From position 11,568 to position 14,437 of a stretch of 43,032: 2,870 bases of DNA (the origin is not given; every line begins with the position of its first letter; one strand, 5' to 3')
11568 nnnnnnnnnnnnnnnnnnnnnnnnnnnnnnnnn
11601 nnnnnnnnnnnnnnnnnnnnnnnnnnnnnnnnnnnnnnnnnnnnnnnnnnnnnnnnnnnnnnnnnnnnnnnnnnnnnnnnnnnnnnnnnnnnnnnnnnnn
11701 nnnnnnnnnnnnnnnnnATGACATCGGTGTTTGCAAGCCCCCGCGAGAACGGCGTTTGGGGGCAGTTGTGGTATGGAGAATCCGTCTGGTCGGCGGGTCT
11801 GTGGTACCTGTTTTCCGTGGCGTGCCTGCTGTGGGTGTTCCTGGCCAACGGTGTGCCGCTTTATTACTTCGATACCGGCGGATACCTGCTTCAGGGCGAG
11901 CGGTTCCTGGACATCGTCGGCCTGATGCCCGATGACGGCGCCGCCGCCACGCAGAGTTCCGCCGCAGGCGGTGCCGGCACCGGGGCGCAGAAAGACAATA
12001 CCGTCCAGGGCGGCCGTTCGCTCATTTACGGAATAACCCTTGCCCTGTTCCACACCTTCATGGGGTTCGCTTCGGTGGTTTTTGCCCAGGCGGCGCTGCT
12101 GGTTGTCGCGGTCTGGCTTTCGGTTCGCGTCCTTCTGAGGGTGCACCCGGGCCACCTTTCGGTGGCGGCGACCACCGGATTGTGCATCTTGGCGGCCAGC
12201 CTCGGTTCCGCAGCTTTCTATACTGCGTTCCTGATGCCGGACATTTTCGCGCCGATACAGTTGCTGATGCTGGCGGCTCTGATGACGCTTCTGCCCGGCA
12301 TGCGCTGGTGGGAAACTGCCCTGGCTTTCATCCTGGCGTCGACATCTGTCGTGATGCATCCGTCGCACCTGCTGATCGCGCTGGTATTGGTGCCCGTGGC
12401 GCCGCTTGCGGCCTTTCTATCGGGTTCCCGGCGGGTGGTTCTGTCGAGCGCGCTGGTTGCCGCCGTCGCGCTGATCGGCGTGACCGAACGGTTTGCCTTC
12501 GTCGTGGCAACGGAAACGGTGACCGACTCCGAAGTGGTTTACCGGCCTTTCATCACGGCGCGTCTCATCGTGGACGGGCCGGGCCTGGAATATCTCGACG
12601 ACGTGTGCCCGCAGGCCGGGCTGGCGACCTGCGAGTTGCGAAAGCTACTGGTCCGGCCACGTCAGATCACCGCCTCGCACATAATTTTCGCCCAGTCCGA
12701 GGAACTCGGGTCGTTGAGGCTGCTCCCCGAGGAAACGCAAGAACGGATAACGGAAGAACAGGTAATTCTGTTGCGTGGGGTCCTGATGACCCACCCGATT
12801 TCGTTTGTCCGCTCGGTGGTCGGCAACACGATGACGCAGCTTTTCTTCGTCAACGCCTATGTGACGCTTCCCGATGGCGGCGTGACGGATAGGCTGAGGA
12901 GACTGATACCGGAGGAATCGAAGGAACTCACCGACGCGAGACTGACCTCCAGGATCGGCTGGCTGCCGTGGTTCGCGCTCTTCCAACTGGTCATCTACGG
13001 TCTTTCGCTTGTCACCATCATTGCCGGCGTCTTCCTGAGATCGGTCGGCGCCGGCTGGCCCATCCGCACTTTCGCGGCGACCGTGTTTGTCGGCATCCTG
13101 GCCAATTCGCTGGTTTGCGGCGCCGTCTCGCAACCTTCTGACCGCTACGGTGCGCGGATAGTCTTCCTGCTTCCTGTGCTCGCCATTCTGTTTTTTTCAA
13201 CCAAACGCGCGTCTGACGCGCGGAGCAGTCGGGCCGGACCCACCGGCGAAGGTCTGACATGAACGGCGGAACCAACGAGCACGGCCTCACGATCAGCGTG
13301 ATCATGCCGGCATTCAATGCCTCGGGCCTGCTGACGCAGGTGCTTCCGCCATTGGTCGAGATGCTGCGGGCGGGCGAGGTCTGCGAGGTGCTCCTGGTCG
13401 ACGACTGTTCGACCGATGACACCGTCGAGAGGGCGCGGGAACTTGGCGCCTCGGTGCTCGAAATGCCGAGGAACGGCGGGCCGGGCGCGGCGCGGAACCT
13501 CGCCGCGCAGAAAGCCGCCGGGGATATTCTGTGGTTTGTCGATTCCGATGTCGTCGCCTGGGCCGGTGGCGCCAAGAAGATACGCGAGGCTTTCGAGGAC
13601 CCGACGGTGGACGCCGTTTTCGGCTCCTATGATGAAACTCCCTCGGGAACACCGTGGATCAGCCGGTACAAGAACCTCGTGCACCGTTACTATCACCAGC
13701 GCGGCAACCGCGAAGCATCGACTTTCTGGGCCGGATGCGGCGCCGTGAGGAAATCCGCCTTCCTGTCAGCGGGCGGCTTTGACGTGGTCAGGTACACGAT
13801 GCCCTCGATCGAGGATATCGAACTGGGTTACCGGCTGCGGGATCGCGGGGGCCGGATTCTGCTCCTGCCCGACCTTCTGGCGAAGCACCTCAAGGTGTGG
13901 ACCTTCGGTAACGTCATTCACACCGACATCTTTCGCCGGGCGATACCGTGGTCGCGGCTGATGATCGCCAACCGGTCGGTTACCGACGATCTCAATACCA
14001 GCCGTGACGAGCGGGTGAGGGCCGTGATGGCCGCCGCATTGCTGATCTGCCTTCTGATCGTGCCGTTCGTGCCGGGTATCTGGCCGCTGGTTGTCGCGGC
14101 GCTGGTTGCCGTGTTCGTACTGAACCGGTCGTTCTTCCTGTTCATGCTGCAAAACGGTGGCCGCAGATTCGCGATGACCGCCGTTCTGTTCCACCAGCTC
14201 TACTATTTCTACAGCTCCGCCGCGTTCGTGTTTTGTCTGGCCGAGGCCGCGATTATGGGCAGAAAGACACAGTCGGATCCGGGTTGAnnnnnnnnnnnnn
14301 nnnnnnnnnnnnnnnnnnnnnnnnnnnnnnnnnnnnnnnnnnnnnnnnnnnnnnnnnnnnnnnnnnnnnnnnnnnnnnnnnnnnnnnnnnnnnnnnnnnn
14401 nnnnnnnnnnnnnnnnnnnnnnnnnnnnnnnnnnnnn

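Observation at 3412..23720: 20-kb glycan locus organised around lipid-linked sugar donors (polyprenyl-P GT2, flippase-like proteins, GT-C-like transferases) rather than a classical Wzy/ABC O-antigen design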

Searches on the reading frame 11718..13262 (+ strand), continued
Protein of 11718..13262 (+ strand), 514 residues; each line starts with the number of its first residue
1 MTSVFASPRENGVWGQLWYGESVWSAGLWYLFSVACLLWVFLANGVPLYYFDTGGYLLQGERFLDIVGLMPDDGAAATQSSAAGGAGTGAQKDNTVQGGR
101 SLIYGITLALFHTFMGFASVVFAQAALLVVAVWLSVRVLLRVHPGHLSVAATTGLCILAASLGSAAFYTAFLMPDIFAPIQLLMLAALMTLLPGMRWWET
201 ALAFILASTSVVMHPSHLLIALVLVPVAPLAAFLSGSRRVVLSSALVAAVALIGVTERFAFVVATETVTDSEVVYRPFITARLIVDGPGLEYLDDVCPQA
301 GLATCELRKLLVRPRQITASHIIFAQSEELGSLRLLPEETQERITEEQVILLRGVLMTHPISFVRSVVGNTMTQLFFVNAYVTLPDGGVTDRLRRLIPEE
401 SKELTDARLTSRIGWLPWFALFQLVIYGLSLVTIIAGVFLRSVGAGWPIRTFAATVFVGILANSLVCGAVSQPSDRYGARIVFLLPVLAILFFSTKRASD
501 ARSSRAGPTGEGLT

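Call 47: search_dna_similar(query=window:11718-13262:+, collection=plasmids, mode=protein, max_rows=25)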
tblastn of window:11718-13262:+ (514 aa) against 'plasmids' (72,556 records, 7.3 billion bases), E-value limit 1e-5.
Records with a match: 2; places in all: 2; records where one place covers at least 80% of the query: 0.
Best place of each record, by identity: <60% 2.
By first word of the organism name: Rhodobacter 1; Paracoccus 1.
By predicted mobility (MOB-suite, as given by PLSDB): non-mobilizable 2.
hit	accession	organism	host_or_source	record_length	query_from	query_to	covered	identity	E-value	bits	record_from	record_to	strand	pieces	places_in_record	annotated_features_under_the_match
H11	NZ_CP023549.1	Rhodobacter sp. CZR27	cell culture,paddy soil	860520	264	496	45%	23.6%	3e-8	64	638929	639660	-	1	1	haloacid dehalogenase-like hydrolase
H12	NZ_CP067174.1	Paracoccus aestuarii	cell culture,isolated from tidal flat ...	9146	277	494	42%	25.1%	7e-9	66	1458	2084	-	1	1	hypothetical protein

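Call 82: find_encoding_contigs(protein=P0113, flank=8000, max_places=1)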
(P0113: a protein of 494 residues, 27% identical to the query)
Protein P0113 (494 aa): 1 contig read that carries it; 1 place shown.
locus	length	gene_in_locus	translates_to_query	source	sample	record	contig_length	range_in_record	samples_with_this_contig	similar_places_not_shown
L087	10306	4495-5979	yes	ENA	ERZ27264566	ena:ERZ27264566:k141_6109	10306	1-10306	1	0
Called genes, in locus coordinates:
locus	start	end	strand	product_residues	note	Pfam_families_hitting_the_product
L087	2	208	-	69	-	?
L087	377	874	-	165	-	PF01613:Flavin_Reduct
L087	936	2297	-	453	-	PF01266:DAO, PF01593:Amino_oxidase, PF12831:FAD_oxidored (weak), PF13450:NAD_binding_8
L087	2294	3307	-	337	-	PF03706:LPG_synthase_TM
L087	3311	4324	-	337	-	PF00535:Glycos_transf_2, PF13641:Glyco_tranf_2_3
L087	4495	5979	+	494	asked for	-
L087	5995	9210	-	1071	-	PF10162:G8, PF24606:CEMIP_beta-hel, PF00353:HemolysinCabind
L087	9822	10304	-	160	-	?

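Call 83: find_encoding_contigs(protein=P0112, flank=8000, max_places=1)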
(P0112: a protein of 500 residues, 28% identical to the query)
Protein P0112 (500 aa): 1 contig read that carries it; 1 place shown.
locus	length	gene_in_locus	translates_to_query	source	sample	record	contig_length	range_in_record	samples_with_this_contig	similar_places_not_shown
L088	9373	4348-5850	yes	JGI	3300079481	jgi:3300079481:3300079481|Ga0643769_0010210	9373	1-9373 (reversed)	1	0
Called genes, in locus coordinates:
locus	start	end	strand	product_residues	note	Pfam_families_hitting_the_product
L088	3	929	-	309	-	?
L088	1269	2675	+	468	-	PF00749:tRNA-synt_1c, PF19269:Anticodon_2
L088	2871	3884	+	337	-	PF00535:Glycos_transf_2, PF13641:Glyco_tranf_2_3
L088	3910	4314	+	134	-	PF04138:GtrA_DPMS_TM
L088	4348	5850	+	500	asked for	-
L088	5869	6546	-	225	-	-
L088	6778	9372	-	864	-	?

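Call 84: find_encoding_contigs(protein=P0114, flank=8000, max_places=1)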
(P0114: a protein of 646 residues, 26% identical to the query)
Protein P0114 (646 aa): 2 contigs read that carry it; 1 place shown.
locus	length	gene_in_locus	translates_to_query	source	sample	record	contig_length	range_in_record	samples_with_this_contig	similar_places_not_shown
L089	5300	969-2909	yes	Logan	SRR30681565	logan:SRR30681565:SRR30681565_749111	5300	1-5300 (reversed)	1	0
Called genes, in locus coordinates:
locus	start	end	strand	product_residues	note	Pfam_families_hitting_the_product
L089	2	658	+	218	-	?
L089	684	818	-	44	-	-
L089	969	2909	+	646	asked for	PF04138:GtrA_DPMS_TM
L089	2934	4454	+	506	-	PF01266:DAO (weak), PF01593:Amino_oxidase, PF01946:Thi4 (weak), PF12831:FAD_oxidored (faint), PF13450:NAD_binding_8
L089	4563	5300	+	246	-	?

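Call 89: search_protein_representatives(alignment_id=A1)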
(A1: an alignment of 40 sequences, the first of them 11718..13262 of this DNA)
Query: 40 sequences, 501 profile positions. Proteins with E-value up to 0.001 (for the whole library): 5207; up to 1e-10: 3833; up to 1e-30: 2145. The best 150 are listed.
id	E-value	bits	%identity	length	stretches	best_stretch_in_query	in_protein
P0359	2.1e-182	623.8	-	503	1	1-493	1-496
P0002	1.0e-178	611.7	-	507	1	4-493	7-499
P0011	3.1e-176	603.5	-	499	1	9-496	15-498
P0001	1.0e-174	598.4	-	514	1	11-496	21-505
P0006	6.0e-174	595.9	-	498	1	3-492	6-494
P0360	3.1e-172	590.3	-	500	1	7-488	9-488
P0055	4.4e-172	589.8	-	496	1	10-492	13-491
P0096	4.5e-171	586.5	-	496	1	8-493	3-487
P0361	1.2e-170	585.1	-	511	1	8-492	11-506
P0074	3.2e-170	583.7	-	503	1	8-495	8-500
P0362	1.5e-169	581.5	-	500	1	7-494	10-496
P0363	4.6e-169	579.8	-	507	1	6-494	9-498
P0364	7.6e-169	579.1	-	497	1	16-490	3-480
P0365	2.7e-168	577.3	-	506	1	12-488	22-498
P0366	3.0e-168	577.2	-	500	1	12-496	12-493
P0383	1.6e-155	535.1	-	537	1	11-497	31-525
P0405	1.9e-140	485.4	-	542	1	14-482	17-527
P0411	1.4e-137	476.0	-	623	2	77-486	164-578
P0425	1.4e-108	380.3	-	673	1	16-485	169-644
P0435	8.3e-104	364.6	-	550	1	9-493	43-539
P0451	7.4e-99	348.2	-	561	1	11-485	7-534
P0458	3.2e-98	346.1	-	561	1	18-497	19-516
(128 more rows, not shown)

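Call 90: search_protein_families(library=pfam, proteins=[P0425, P0411, P0451, P0405, P0458, P0435, P0383, P0359], max_evalue=0.001)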
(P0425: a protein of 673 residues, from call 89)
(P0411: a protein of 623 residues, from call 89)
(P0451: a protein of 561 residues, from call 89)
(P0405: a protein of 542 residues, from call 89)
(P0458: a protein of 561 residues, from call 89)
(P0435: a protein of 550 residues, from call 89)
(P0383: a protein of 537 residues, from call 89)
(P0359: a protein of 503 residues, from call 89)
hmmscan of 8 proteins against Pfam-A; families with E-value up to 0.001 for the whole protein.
P0425 (673 aa): 1 family
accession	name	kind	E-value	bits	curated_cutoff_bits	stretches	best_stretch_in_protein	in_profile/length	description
PF04138.20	GtrA_DPMS_TM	-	1.4e-17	64.4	26.1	1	20-137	2-117/117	GtrA/DPMS, transmembrane domain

P0411 (623 aa): 0 families

P0451 (561 aa): 0 families

P0405 (542 aa): 0 families

P0458 (561 aa): 0 families

P0435 (550 aa): 0 families

P0383 (537 aa): 0 families

P0359 (503 aa): 0 families

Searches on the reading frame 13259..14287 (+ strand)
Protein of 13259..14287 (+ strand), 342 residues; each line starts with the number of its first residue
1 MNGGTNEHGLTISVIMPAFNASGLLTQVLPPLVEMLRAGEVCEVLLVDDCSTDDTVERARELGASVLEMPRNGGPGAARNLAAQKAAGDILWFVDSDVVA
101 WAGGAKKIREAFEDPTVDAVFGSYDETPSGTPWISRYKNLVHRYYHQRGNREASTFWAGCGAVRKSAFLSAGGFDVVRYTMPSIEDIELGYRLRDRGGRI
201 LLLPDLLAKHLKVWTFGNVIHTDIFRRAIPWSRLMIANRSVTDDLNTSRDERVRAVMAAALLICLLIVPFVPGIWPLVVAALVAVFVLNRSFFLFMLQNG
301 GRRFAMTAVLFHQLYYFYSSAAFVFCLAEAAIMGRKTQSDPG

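Call 5: search_protein_families(library=pfam, proteins=[window:13259-14287:+], max_evalue=0.01)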
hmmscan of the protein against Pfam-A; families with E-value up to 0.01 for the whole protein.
window:13259-14287:+ (342 aa): 5 families
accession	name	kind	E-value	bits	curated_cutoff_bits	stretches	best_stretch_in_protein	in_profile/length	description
PF00535.33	Glycos_transf_2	-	1.5e-25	90.5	23.3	1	13-168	1-164/168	Glycosyl transferase family 2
PF13641.12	Glyco_tranf_2_3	-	1.3e-11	45.4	27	1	12-214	3-215/230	Glycosyltransferase like family 2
PF10111.15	Glyco_tranf_2_2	-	8.1e-07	29.2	27.3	1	40-98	28-92/276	Glycosyltransferase like family 2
PF13632.12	Glyco_trans_2_3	-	5.9e-06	26.7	27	1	93-286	4-172/198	Glycosyl transferase family group 2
PF13506.12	Glyco_transf_21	-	4.9e-05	23.3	21.7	1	83-232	26-173/174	Glycosyl transferase family 21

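Call 7: search_protein_families(library=ncbifam, proteins=[window:13259-14287:+], max_evalue=0.001)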
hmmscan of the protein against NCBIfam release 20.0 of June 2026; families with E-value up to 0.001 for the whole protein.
window:13259-14287:+ (342 aa): 14 families
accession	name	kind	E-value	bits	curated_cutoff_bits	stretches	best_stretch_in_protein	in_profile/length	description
TIGR03965.1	mycofact_glyco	equivalog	8.6e-23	80.9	280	1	10-210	74-280/467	mycofactocin biosynthesis glycosyltransferase MftF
NF041875.1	EPS_EpsD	equivalog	5.9e-22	78.5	370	1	12-210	1-206/325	exopolysaccharide biosynthesis glycosyltransferase EpsD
TIGR04283.1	glyco_like_mftF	equivalog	1e-17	64.5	182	1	12-225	1-200/221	TIGR04283 family arsenosugar biosynthesis glycosyltransferase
NF010496.0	PRK13915.1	equivalog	1.2e-11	44.2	262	1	8-102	29-131/307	glucosyl-3-phosphoglycerate synthase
NF047683.1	TeichurnBiosyTuaG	equivalog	6.5e-09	35.8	400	1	11-99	7-98/252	teichuronic acid biosynthesis protein TuaG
NF007482.0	PRK10073.1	equivalog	3.2e-08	33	423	1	10-97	6-95/334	glycosyltransferase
TIGR04242.1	nodulat_NodC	equivalog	6.6e-07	28.6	550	1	11-138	49-182/395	chitooligosaccharide synthase NodC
TIGR03937.1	PgaC_IcaA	equivalog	1.6e-06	27.4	422.3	1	10-122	45-161/407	poly-beta-1,6-N-acetyl-D-glucosamine synthase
NF058614.1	PPMAGASynPpgS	equivalog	2.5e-06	27.1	370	1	14-80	4-65/226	polyprenyl-phospho-N-acetylgalactosaminyl synthase PpgS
TIGR04182.1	glyco_TIGR04182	equivalog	2.9e-06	26.9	325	1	13-122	3-107/293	S-layer glycoprotein N-glycosyltransferase AglJ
TIGR03469.1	HpnB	hypoth_equivalog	3.9e-05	22.8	379.25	0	11-64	45-97/386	hopene-associated glycosyltransferase HpnB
NF041865.1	EpsU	equivalog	4.7e-05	22.6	700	1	10-200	39-235/394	exopolysaccharide biosynthesis GT2 family glycosyltransferase EpsU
TIGR03472.1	HpnI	equivalog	6.2e-05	22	310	1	83-290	122-319/373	bacteriohopanetetrol glucosamine biosynthesis glycosyltransferase HpnI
NF038302.1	EPS_HpsE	equivalog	7.7e-05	21.8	300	1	11-100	2-99/307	hormogonium polysaccharide biosynthesis glycosyltransferase HpsE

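Call 40: search_solved_structures(query=window:13259-14287:+, max_evalue=0.001)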
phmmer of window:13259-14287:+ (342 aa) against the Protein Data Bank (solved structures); distinct sequences matched with E-value up to 0.001: 19.
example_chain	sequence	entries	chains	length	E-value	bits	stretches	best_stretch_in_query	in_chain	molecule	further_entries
5tze_C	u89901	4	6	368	7.3e-11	44.7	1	12-98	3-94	Glycosyl transferase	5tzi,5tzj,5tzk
5tz8_A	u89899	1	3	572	1.5e-10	43.7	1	12-98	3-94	Glycosyl transferase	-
4y6n_A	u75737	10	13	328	5.1e-07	32.1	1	8-99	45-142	Glucosyl-3-phosphoglycerate synthase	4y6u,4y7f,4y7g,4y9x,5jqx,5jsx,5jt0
3e25_A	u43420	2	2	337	5.4e-07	32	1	8-99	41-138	Putative uncharacterized protein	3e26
4ddz_A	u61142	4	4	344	5.6e-07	31.9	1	8-99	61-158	GLUCOSYL-3-PHOSPHOGLYCERATE SYNTHASE (GpgS) | Glucosyl-3-phosphoglycerate synthase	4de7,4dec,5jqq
9jma_A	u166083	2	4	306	1.2e-06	30.8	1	11-99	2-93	GalNAc(5)-diNAcBac-PP-undecaprenol beta-1,3-glucosyltransferase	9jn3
3ckj_A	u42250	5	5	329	2.7e-06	29.7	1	8-99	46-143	Putative uncharacterized protein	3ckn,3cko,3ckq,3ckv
7pdo_A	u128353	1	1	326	2.8e-06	29.6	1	8-99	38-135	Glucosyl-3-phosphoglycerate synthase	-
7p5l_A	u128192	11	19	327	2.9e-06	29.6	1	8-99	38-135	Glucosyl-3-phosphoglycerate synthase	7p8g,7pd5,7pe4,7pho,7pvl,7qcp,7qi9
22ao_A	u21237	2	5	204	5.5e-06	28.7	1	29-110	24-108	GmaR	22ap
5hea_A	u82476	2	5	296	1.5e-05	27.2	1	8-98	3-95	Putative glycosyltransferase (GalT1)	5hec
8bz8_A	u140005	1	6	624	3e-05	26.2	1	6-133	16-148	Glycosyltransferase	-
8bz4_A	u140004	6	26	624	3e-05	26.2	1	6-133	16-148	Glycosyltransferase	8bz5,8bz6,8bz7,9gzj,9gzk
6yv7_B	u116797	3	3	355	3.8e-05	25.9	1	12-140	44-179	Glycosyl transferase, family 2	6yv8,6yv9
6yv7_A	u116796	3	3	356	3.8e-05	25.9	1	12-140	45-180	Glycosyl transferase, family 2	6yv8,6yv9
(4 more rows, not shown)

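Call 62: find_homologous_proteins(query=window:13259-14287:+, max_evalue=0.00001)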
Query window:13259-14287:+ (342 aa): 5642 proteins with E <= 0.00001 among 8000 candidates; the best 120 are listed.
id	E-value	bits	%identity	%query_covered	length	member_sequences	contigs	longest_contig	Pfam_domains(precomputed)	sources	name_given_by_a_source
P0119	2.6e-229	778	100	100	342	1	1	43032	PF10111.15,PF13506.14,PF13641.13,PF00535.33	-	-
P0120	2.1e-146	505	67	96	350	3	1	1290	PF10111.15,PF13641.13,PF00535.33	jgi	-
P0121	6.2e-144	497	68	95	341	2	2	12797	PF10111.15,PF13641.13,PF00535.33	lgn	-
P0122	9.6e-144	496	67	95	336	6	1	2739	PF10111.15,PF13641.13,PF00535.33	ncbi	-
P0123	7.2e-143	494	66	97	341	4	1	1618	PF10111.15,PF13641.13,PF00535.33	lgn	-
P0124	3.5e-141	488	66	95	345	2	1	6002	PF10111.15,PF13641.13,PF00535.33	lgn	-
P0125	6.8e-141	487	64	98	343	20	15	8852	PF10111.15,PF13641.13,PF00535.33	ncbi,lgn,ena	-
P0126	1.5e-139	483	64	96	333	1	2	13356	PF10111.15,PF13641.13,PF00535.33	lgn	-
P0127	5.2e-139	481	64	96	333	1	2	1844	PF13632.13,PF10111.15,PF13641.13,PF00535.33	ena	-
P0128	7.4e-139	480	64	96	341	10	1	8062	PF10111.15,PF13641.13,PF00535.33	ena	-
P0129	3.5e-138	478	62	97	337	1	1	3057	PF13632.13,PF10111.15,PF13641.13,PF00535.33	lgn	-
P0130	6.3e-138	477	60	99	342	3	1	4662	PF10111.15,PF13641.13,PF00535.33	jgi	-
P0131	6.8e-138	477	62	96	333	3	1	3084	PF10111.15,PF13641.13,PF00535.33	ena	-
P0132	6.8e-138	477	63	97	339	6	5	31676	PF13632.13,PF10111.15,PF13506.14,PF13641.13,PF00535.33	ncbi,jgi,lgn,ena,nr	ncbi:MAG: glycosyltransferase [Pseudomonadota bacterium]|jgi:glycosyltransferase involved in cell wa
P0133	1.5e-137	476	65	97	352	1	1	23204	PF10111.15,PF13641.13,PF00535.33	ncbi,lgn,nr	ncbi:MAG: glycosyltransferase family 2 protein [Alphaproteobacteria bacterium]|nr:glycosyltransferas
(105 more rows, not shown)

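Call 71: predict_structure(alignment_id=A3)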
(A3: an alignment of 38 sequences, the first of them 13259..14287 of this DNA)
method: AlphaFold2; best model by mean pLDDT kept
length: 342 residues; sequences in the alignment: 38
mean_pLDDT: 91.5   pTM: 0.89
mean pLDDT of the five models: 91.5, 91.0, 90.4, 90.3, 89.6
residues with pLDDT >= 90: 273; 70-90: 53; 50-70: 5; < 50: 11
segments of 3 or more residues with pLDDT < 50: 1-7, 339-342
pLDDT, mean of each block of 10 residues (from residue 1): 52 98 97 97 98 98 98 96 98 96 95 98 85 89 93 89 98 93 90 95 95 90 89 85 83 94 96 97 97 96 97 93 92 65 46
secondary structure, 60 per line:
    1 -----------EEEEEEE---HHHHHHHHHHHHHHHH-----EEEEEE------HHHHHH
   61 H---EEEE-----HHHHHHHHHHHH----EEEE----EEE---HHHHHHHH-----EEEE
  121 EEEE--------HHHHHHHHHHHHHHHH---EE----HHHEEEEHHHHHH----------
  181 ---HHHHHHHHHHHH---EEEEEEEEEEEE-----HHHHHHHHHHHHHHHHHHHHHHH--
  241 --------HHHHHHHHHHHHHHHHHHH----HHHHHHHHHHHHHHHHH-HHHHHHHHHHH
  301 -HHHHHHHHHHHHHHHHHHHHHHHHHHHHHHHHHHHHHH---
elements in order: E12-18 H22-37 E43-48 H55-61 E65-68 H74-85 E90-93 E98-100 H104-111 E117-124 H133-148 E161-164 H165-170 H184-195 E199-210 H216-238 H249-267 H272-288 H290-300 H302-339

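Call 73: fold_search(model_id=the predicted structure, library=pdb)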
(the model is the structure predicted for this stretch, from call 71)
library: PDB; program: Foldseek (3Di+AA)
matches with E <= 10: 1469; with E <= 0.001: 517
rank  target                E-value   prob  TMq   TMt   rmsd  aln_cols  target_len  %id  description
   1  6yv7_B                1.8e-12  1.00  0.60  0.59   6.7       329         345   18  Mannosyltransferase PcManGT from Pyrobaculum calidifontis (released 2020-07-22)
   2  9omn_B                1.5e-11  1.00  0.45  0.56  10.7       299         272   15  WrtF fucosyltransferase - GDP-2-deoxy-2-fluoro-beta-L-fucose (released 2025-10-29)
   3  6yv7_A                1.9e-11  1.00  0.52  0.52  13.7       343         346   18  Mannosyltransferase PcManGT from Pyrobaculum calidifontis (released 2020-07-22)
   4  4p00_A                2.0e-11  1.00  0.60  0.31   7.0       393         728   18  Bacterial Cellulose Synthase in complex with cyclic-di-GMP and UDP (released 2014-04-09)
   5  6egs_A                2.2e-11  1.00  0.48  0.36   7.5       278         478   19  Crystal structure of the GalNAc-T2 F104S mutant in complex with UDP-GalNAc (released 2018-04-11)
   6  9jn3_A                3.0e-11  1.00  0.48  0.55   6.8       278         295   20  Crystal structure of AvpGT in complex with Ara-A (released 2025-01-29)
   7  5ej1_A                4.4e-11  1.00  0.58  0.30   7.8       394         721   18  Pre-translocation state of bacterial cellulose synthase (released 2016-03-30)
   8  9jn3_B                5.2e-11  1.00  0.50  0.56   6.6       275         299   20  Crystal structure of AvpGT in complex with Ara-A (released 2025-01-29)
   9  9omh_D                5.5e-11  1.00  0.45  0.57  10.9       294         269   15  WrtF fucosyltransferase - Apo (released 2025-10-29)
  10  6e7i_A                6.2e-11  1.00  0.49  0.34   7.7       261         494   18  Human ppGalNAcT2 I253A/L310A Mutant with EA2 and UDP (released 2020-01-29)
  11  6egs_B                7.7e-11  1.00  0.46  0.34   6.9       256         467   19  Crystal structure of the GalNAc-T2 F104S mutant in complex with UDP-GalNAc (released 2018-04-11)
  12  9omh_A                7.7e-11  1.00  0.47  0.59   9.9       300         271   14  WrtF fucosyltransferase - Apo (released 2025-10-29)
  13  9omj_A                8.2e-11  1.00  0.45  0.56  10.9       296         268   14  WrtF fucosyltransferase - GDP-beta-L-fucose (released 2025-10-29)
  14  5tzi                  8.7e-11  1.00  0.46  0.46   5.7       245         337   26  Crystal structure of S. aureus TarS 1-349 (released 2017-01-04)
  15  9oml_B                9.2e-11  1.00  0.50  0.60  10.2       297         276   14  WrtF fucosyltransferase - acetylated trisaccharide acceptor (released 2025-10-29)
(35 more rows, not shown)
